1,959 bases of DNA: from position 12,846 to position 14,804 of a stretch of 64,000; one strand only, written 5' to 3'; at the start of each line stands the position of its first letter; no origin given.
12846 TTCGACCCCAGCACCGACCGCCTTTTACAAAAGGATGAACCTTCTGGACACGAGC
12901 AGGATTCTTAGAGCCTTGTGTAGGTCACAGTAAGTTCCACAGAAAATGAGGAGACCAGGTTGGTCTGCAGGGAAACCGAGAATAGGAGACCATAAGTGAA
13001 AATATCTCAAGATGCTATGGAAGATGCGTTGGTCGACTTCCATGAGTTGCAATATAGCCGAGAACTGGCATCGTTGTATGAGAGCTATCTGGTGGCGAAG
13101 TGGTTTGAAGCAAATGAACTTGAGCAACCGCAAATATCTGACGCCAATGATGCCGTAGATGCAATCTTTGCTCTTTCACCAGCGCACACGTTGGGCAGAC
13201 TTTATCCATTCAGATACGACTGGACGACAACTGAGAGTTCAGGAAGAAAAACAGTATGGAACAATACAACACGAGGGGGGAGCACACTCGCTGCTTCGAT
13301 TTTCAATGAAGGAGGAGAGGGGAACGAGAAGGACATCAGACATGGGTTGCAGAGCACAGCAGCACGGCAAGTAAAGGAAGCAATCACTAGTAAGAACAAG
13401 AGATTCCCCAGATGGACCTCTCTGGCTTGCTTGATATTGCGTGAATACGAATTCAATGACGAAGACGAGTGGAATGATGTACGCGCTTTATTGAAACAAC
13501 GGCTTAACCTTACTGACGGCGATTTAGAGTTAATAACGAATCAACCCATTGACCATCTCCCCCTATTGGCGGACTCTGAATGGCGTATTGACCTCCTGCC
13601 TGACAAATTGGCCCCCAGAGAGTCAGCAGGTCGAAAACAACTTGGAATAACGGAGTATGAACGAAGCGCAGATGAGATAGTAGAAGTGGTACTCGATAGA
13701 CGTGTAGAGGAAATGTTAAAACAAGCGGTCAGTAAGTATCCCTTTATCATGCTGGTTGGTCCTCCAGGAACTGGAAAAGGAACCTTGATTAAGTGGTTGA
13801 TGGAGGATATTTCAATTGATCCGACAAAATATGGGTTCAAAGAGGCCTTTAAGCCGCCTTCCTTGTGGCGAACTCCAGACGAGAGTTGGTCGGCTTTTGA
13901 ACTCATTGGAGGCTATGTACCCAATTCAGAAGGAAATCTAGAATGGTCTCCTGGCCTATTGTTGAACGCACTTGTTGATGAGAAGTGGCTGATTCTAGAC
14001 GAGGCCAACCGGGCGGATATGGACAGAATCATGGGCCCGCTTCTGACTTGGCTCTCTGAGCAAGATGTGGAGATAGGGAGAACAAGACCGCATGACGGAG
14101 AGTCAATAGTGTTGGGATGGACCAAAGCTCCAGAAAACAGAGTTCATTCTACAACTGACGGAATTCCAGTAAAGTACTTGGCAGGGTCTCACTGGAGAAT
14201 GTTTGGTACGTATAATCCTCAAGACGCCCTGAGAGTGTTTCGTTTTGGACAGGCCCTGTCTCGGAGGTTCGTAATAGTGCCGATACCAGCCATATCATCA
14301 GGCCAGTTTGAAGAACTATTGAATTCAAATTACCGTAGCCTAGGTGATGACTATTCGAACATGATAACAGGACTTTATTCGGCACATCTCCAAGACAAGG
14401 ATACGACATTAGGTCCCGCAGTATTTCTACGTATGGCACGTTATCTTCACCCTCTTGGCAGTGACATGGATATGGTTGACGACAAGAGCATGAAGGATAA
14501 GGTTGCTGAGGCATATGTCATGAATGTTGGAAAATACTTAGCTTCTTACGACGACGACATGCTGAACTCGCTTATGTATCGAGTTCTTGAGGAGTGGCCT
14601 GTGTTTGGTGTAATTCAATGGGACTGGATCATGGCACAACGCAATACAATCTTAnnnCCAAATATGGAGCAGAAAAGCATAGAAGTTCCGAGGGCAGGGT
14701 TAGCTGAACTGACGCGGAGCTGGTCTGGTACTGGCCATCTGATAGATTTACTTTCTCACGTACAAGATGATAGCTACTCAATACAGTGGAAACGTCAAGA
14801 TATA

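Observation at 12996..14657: McrB-like NTPase carries an adenylate-kinase-style GKGT P-loop and a ~240-aa N-terminal domain of unknown fold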

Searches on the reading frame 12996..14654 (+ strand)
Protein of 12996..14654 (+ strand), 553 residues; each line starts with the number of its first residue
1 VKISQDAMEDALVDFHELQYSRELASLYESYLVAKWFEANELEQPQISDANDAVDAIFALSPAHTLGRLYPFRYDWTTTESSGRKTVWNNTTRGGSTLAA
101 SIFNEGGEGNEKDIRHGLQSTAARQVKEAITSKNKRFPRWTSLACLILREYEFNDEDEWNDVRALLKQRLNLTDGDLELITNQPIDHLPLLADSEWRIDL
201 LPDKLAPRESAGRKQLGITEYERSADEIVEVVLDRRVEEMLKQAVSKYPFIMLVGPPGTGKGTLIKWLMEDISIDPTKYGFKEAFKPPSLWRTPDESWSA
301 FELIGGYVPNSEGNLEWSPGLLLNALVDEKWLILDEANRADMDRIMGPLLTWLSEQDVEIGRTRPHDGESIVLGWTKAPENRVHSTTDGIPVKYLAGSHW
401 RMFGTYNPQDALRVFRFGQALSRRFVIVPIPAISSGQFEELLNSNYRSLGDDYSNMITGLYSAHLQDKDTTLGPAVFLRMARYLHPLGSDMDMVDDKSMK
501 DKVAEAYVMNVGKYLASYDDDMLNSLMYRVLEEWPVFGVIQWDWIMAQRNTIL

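Call 3: search_protein_families(library=pfam, proteins=[window:12996-14654:+], max_evalue=0.1)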
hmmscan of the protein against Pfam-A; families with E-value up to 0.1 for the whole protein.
window:12996-14654:+ (553 aa): 12 families
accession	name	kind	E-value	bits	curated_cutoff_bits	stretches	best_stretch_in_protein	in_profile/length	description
PF07728.20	AAA_5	-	9.8e-10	39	22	1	251-425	2-139/139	AAA domain (dynein-related subfamily)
PF00004.35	AAA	-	0.0046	17.8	21.2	1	251-278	1-28/131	ATPase family associated with various cellular activities (AAA)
PF13401.12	AAA_22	-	0.0055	17.5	27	1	249-274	6-31/130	AAA domain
PF12775.13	AAA_7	-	0.011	15.7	25.8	1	228-273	13-58/181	P-loop containing dynein motor region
PF13191.12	AAA_16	-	0.014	16.4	32.6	1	236-273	11-49/167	AAA ATPase domain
PF20720.3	nSTAND3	-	0.03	14.4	27.2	1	242-271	11-40/155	Novel STAND NTPase 3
PF13245.12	AAA_19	-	0.031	14.9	25.1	0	246-270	9-33/134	AAA domain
PF13086.12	AAA_11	-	0.037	14.2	27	0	237-271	6-40/257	AAA domain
PF20030.5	bpMoxR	-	0.069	12.7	27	0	236-274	19-57/205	MoxR domain in the MoxR-vWA-beta-propeller ternary systems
PF05729.18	NACHT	-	0.079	13.2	26.7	0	251-339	3-92/167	NACHT domain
PF01078.27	Mg_chelatase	-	0.082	12.7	20.3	0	236-269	10-43/207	Magnesium chelatase, subunit ChlI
PF13604.12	AAA_30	-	0.095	12.9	27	0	240-270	9-40/191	AAA domain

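Call 5: search_protein_families(library=ncbifam, proteins=[window:12996-14654:+], max_evalue=0.1)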
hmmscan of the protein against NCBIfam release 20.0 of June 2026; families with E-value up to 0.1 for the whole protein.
window:12996-14654:+ (553 aa): 14 families
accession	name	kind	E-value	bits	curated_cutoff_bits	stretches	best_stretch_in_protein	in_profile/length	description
TIGR02788.1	VirB11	equivalog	0.00055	19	249.95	1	221-272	117-168/308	P-type DNA transfer ATPase VirB11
NF042959.1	IteA_antiphage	equivalog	0.0046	16.2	510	1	184-272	67-149/367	anti-phage ATPase IteA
NF050005.1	ABC_ATPase_Uup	equivalog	0.0062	14.8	900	1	208-275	299-372/636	ATP-binding cassette ATPase Uup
TIGR01351.1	adk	subfamily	0.014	15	168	1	251-274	2-25/212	adenylate kinase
NF003230.0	PRK04195.1-6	equivalog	0.014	14.1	441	1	232-274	25-65/494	replication factor C large subunit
TIGR01448.2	helicase_RecD2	equivalog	0.023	12.8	500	1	206-270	290-353/713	SF1B family DNA helicase RecD2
NF010068.0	PRK13548.1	equivalog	0.037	13.1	261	1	235-275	18-58/261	heme ABC transporter ATP-binding protein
NF008358.0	PRK11147.1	equivalog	0.038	12.2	936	1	208-275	299-372/635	ABC transporter ATP-binding protein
TIGR03348.1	VI_IcmF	equivalog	0.059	11.3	388.15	0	218-266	83-129/1168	type VI secretion system membrane subunit TssM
NF006743.0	PRK09270.1-2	equivalog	0.061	12.4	227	0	249-273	29-53/217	nucleoside/nucleotide kinase family protein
NF001381.0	PRK00279.1-3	equivalog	0.071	12.9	187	0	251-274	3-26/188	adenylate kinase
TIGR03499.1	FlhF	equivalog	0.08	12.9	174.15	0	221-263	169-213/286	flagellar biosynthesis GTPase FlhF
NF006746.0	PRK09270.1-5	subfamily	0.082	11.8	250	0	235-275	7-48/210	nucleoside/nucleotide kinase family protein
TIGR02903.1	spore_lon_C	equivalog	0.092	11.2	678.8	0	228-271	153-198/615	Lon family ATP-dependent protease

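Call 6: search_protein_families(library=padloc, proteins=[window:12996-14654:+], max_evalue=0.1)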
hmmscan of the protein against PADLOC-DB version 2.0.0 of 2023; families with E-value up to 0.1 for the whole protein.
window:12996-14654:+ (553 aa): 11 families
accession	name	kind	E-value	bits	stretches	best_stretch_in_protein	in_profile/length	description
PDLC03920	MkoA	-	1.7e-08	31.2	1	224-272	608-655/1112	-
PDLC02196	IetA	-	0.00063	17.3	1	185-273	65-147/374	-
PDLC04790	PDC-S01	-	0.0015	15.4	1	231-271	10-50/422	-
PDLC04140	mad8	-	0.0016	16.1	1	245-275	24-54/314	mads_8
PDLC03921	MkoA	-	0.0034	13.1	1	218-268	1017-1062/1607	-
PDLC00915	TRIP13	-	0.0039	14.6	1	241-272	56-87/302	TRIP13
PDLC04789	PDC-S01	-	0.005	13.9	1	234-273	3-42/375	-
PDLC01515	Csx3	-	0.015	12.9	1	247-274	5-32/183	"CAS-I,CAS-III; associated"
PDLC02195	IetA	-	0.023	12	1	235-272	124-161/395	-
PDLC05065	PDC-S68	-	0.045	9.5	1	245-274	617-646/1221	-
PDLC04232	IetA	-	0.051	11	1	227-273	94-141/330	-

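Call 7: search_solved_structures(query=window:12996-14654:+, max_evalue=1, show_alignments=3)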
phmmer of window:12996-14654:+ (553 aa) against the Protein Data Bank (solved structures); distinct sequences matched with E-value up to 1: 11.
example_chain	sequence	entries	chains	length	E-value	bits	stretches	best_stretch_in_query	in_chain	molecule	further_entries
6or5_A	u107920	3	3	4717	6.1e-11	45.1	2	297-412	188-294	Midasin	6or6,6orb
4zpx_A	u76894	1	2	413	0.044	15.9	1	203-269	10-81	ATP-dependent protease Lon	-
3k1j_A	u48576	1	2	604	0.072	15.2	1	203-269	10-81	ATP-dependent protease Lon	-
6ut3_A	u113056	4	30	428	0.08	15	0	323-361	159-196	GTPase subunit of restriction endonuclease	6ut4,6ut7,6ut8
6ut5_A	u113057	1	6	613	0.18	13.9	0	323-361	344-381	GTPase subunit of restriction endonuclease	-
2r62_A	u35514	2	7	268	0.24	13.5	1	222-268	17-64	Cell division protease ftsH homolog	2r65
6chs_H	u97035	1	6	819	0.85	11.6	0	217-270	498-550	Putative cell division control protein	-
4xgu_A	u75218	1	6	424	0.87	11.6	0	245-276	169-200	Putative pachytene checkpoint protein 2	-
6ef2_L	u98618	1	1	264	0.92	11.5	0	217-269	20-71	26S proteasome subunit RPT4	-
6ef1_L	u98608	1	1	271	0.96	11.4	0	217-269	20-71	26S proteasome subunit RPT4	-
6ef0_L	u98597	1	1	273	0.97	11.4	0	217-269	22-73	26S proteasome subunit RPT4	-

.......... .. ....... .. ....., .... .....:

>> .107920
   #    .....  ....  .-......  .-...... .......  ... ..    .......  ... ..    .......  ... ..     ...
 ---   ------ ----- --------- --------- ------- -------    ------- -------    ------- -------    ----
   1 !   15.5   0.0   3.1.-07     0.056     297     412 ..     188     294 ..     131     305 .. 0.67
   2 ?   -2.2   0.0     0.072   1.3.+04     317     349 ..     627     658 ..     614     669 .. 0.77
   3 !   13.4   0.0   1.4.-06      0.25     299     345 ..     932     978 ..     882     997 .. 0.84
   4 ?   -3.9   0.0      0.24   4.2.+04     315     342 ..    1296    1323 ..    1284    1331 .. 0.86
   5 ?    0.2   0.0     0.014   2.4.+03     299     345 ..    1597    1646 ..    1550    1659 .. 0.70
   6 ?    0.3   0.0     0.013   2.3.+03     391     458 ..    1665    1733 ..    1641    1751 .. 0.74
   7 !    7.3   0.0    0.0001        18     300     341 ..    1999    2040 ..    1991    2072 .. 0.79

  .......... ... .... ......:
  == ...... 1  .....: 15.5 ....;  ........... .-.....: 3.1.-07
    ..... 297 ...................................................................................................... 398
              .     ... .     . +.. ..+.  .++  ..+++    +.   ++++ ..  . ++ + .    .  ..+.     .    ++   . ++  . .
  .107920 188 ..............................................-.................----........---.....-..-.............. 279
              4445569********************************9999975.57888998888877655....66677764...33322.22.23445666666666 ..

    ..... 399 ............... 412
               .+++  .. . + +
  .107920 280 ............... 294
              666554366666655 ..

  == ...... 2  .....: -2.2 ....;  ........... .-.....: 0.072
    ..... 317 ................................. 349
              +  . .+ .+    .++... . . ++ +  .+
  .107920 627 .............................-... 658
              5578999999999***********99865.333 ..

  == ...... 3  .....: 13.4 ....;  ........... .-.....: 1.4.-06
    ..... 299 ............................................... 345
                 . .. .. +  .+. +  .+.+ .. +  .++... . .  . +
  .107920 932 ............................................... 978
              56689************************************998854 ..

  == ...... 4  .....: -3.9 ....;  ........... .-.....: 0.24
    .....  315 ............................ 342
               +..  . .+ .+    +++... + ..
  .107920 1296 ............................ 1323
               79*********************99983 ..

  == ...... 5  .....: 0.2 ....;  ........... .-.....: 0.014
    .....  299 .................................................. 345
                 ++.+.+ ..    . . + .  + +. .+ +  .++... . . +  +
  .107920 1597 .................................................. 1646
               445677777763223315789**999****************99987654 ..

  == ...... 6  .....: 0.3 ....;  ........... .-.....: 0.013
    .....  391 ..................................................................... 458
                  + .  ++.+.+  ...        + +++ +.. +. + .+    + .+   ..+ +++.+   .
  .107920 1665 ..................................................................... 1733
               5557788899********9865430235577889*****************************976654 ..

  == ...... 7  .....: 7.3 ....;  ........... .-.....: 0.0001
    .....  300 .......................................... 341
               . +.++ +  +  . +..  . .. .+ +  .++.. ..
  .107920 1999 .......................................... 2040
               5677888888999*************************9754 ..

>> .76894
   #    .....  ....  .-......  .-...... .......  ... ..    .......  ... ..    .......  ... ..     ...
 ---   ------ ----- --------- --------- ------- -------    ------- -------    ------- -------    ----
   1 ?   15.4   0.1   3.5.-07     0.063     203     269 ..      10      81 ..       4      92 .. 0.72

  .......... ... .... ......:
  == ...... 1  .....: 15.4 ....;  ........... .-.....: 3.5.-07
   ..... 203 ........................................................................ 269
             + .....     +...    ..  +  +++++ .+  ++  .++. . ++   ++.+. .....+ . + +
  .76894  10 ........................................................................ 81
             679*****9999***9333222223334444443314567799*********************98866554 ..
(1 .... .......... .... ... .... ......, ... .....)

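Call 8: find_homologous_proteins(query=window:12996-14654:+, max_evalue=0.001)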
Query window:12996-14654:+ (553 aa): 454 proteins with E <= 0.001 among 8000 candidates; the best 120 are listed.
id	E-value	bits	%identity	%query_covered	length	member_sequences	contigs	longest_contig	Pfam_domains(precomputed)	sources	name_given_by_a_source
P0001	0.0e+0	1275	100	100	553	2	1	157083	PF07728.21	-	-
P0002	0.0e+0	1133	89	100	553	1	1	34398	PF07728.21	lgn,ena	-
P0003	4.0e-239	813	65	99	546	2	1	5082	PF07728.21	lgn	-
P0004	8.5e-210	716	57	100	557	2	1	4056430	PF07728.21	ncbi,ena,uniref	ncbi:AAA family ATPase [Candidatus Poriferisocius sp.]|uniref:AAA family ATPase n=1 Tax=Candidatus P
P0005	2.7e-186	639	53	99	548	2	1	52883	PF07728.21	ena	-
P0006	4.2e-181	622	52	100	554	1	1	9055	PF07728.21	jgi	-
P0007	9.4e-178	611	51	100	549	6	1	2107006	PF07728.21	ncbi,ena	-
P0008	2.2e-176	606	50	100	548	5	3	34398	PF07728.21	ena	-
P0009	7.0e-176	605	50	100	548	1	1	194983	PF07728.21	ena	-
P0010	1.4e-175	604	50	100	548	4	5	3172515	PF07728.21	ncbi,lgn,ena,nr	ncbi:MAG: AAA family ATPase [Acidimicrobiia bacterium]|nr:AAA family ATPase [Acidimicrobiia bacteriu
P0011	3.9e-175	602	51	100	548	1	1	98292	PF07728.21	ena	-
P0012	6.3e-175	601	51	100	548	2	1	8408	PF07728.21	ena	-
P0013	2.1e-174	600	50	100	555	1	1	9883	PF20030.6,PF07728.21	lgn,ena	-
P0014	3.8e-174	599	52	98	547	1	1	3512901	PF07728.21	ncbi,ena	-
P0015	5.6e-174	598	50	100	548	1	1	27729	PF07728.21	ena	-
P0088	5.4e-151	522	46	100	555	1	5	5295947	PF07728.21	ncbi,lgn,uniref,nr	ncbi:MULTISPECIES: AAA family ATPase [Gordonia]|uniref:AAA family ATPase n=1 Tax=Gordonia TaxID=2053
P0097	2.7e-150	520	45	100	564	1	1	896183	PF07728.21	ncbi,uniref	ncbi:AAA family ATPase [Micromonospora sp. L32]|uniref:AAA family ATPase n=1 Tax=Micromonospora sp. 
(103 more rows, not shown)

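Call 14: find_related_loci(query=A2, collection=genome_contigs, flank=6000)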
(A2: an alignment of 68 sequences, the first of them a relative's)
Query A2 (553 aa) in genome_contigs; peptide patterns used: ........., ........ (x = any residue, [..] = any of these).
597 stretches matched a pattern (row limit reached: there are more); 1 encode a relative of the query (tblastn E <= 1e-3); 1 distinct loci.
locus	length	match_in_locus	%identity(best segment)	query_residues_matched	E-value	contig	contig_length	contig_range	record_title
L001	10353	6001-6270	30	240-336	3e-7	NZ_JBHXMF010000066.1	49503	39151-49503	Streptomyces sp. NPDC058470 NPDC058470_T40_G2.ctg-0066, whole genome shotgun sequence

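Call 16: find_encoding_contigs(protein=P0004, flank=6000, max_places=3)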
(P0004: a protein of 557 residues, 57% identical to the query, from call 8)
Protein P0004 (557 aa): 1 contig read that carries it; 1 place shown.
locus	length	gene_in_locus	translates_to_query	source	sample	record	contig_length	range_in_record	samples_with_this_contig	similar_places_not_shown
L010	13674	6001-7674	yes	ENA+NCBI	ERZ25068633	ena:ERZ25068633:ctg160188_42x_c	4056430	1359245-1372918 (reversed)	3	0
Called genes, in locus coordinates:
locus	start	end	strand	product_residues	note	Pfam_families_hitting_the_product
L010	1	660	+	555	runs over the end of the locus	PF01979:Amidohydro_1 (faint), PF07969:Amidohydro_3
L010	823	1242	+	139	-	-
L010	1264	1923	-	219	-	PF14681:UPRTase, PF00156:Pribosyltran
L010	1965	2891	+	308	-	PF01791:DeoC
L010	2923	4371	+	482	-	PF00171:Aldedh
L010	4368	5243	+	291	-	PF00171:Aldedh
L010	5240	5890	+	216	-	PF06941:NT5C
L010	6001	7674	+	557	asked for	PF07728:AAA_5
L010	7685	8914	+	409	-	-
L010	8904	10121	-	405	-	PF01555:N6_N4_Mtase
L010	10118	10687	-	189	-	-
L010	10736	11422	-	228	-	-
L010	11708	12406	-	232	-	PF00702:Hydrolase, PF13419:HAD_2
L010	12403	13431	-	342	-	PF00962:A_deaminase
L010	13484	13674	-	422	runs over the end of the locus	PF02885:Glycos_trans_3N, PF00591:Glycos_transf_3, PF07831:PYNP_C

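Call 17: find_encoding_contigs(protein=P0088, flank=5000, max_places=2)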
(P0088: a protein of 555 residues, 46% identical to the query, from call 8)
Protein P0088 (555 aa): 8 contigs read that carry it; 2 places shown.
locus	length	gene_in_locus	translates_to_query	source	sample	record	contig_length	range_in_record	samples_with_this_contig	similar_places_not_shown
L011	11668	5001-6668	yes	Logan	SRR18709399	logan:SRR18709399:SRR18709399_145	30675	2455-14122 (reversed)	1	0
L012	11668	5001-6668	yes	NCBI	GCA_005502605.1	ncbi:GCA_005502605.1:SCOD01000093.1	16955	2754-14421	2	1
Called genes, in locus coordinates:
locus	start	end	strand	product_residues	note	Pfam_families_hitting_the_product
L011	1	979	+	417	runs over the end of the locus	-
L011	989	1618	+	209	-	-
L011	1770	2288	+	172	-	-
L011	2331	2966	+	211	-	PF01739:CheR (faint), PF03848:TehB (weak), PF13489:Methyltransf_23, PF13847:Methyltransf_31 (weak), PF08241:Methyltransf_11, PF08242:Methyltransf_12, PF13649:Methyltransf_25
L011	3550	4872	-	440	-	PF01555:N6_N4_Mtase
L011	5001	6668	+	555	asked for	PF07728:AAA_5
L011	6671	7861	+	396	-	-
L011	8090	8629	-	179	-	-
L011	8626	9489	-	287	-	PF00142:Fer4_NifH (faint), PF01656:CbiA, PF06564:CBP_BcsQ (faint), PF10609:ParA (weak), PF13614:AAA_31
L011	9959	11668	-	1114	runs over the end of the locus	PF02463:SMC_N (faint), PF13476:AAA_23, PF13555:AAA_29, PF13558:SbcC_Walker_B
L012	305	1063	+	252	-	PF12079:DUF3558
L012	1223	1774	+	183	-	-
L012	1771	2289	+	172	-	-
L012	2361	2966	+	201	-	PF03848:TehB (weak), PF01739:CheR (faint), PF13489:Methyltransf_23, PF13847:Methyltransf_31 (weak), PF08241:Methyltransf_11, PF08242:Methyltransf_12, PF13649:Methyltransf_25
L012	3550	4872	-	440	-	PF01555:N6_N4_Mtase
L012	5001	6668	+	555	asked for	PF07728:AAA_5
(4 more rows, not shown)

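Call 18: find_encoding_contigs(protein=P0097, flank=5000, max_places=2)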
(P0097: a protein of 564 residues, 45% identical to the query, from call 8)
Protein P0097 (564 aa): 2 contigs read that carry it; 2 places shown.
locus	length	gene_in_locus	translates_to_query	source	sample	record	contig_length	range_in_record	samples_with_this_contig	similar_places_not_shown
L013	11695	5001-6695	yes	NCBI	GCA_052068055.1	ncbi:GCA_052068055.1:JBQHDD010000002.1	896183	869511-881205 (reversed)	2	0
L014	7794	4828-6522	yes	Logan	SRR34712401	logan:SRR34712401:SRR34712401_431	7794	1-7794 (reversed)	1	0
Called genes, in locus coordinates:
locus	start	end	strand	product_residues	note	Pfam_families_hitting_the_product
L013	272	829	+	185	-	-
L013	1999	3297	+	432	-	-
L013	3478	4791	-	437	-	PF01555:N6_N4_Mtase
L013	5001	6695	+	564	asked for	PF07728:AAA_5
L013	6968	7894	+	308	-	-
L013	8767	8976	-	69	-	-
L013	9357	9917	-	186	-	-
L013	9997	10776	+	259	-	PF00702:Hydrolase, PF13419:HAD_2, PF13242:Hydrolase_like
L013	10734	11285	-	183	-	-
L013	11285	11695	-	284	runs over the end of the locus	PF00392:GntR, PF13671:AAA_33, PF01202:SKI (faint)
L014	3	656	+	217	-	?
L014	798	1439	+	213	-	-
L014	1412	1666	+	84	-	-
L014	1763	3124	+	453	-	-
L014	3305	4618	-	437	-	PF01555:N6_N4_Mtase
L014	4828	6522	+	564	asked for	PF07728:AAA_5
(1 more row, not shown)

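Call 19: find_encoding_contigs(protein=P0010, flank=5000, max_places=2)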
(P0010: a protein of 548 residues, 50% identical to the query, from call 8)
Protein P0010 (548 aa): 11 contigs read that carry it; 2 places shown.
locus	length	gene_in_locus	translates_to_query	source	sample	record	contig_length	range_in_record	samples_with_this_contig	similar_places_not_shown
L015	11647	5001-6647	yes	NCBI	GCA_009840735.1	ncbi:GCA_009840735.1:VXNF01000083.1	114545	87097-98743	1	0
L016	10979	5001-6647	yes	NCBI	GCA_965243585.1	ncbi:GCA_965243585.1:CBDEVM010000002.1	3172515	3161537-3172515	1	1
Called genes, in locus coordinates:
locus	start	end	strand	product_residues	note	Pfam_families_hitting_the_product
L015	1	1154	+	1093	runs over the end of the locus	PF13641:Glyco_tranf_2_3, PF13632:Glyco_trans_2_3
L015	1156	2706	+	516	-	PF18986:DUF5719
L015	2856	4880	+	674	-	PF00724:Oxidored_FMN, PF01266:DAO (faint), PF00070:Pyr_redox (faint), PF03486:HI0933_like (faint), PF07992:Pyr_redox_2 (weak), PF13450:NAD_binding_8 (weak)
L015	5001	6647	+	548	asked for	PF07728:AAA_5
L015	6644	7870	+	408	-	-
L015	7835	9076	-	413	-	PF01555:N6_N4_Mtase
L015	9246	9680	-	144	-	-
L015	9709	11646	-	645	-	PF06480:FtsH_ext, PF00004:AAA, PF07728:AAA_5 (weak), PF17862:AAA_lid_3, PF01434:Peptidase_M41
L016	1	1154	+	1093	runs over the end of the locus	PF13641:Glyco_tranf_2_3, PF13632:Glyco_trans_2_3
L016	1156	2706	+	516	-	PF18986:DUF5719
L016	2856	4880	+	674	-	PF00724:Oxidored_FMN, PF01266:DAO (faint), PF00070:Pyr_redox (faint), PF03486:HI0933_like (faint), PF07992:Pyr_redox_2 (weak), PF13450:NAD_binding_8 (weak)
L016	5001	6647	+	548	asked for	PF07728:AAA_5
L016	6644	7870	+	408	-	-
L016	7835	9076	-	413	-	PF01555:N6_N4_Mtase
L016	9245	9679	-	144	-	-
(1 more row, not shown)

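Call 41: search_protein_representatives(alignment_id=A2)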
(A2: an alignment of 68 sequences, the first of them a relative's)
Query: 68 sequences, 541 profile positions. Proteins with E-value up to 0.001 (for the whole library): 3958; up to 1e-10: 2159; up to 1e-30: 465. The best 150 are listed.
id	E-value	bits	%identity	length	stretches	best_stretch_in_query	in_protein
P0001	3.3e-241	818.4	-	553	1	1-540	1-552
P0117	4.7e-230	781.6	-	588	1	1-541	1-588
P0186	4.8e-191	652.9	-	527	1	2-541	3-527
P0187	1.2e-161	555.8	-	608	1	2-535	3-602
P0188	5.8e-153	527.2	-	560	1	2-538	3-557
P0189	1.8e-150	518.9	-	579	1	2-535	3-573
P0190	5.5e-150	517.3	-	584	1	2-535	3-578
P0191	5.6e-144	497.5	-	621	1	4-540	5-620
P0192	1.2e-143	496.4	-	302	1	233-540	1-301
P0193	3.5e-142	491.6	-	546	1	8-536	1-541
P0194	6.1e-141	487.5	-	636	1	4-535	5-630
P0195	4.3e-138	478.1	-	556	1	2-534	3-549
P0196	1.2e-134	466.7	-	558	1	2-535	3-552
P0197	1.5e-133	463.1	-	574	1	2-535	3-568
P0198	2.0e-127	442.9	-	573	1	2-534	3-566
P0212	2.5e-106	373.3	-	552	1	215-535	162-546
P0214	1.2e-105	371.0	-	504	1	202-535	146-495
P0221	1.1e-101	358.0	-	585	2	217-485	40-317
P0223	2.9e-101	356.5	-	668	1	203-535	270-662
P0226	1.1e-99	351.3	-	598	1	215-540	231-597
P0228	4.8e-99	349.2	-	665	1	208-534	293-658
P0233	8.6e-98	345.1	-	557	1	207-540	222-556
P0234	1.4e-97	344.4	-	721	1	218-534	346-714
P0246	1.8e-94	334.1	-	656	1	211-535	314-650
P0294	7.8e-77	275.9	-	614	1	215-540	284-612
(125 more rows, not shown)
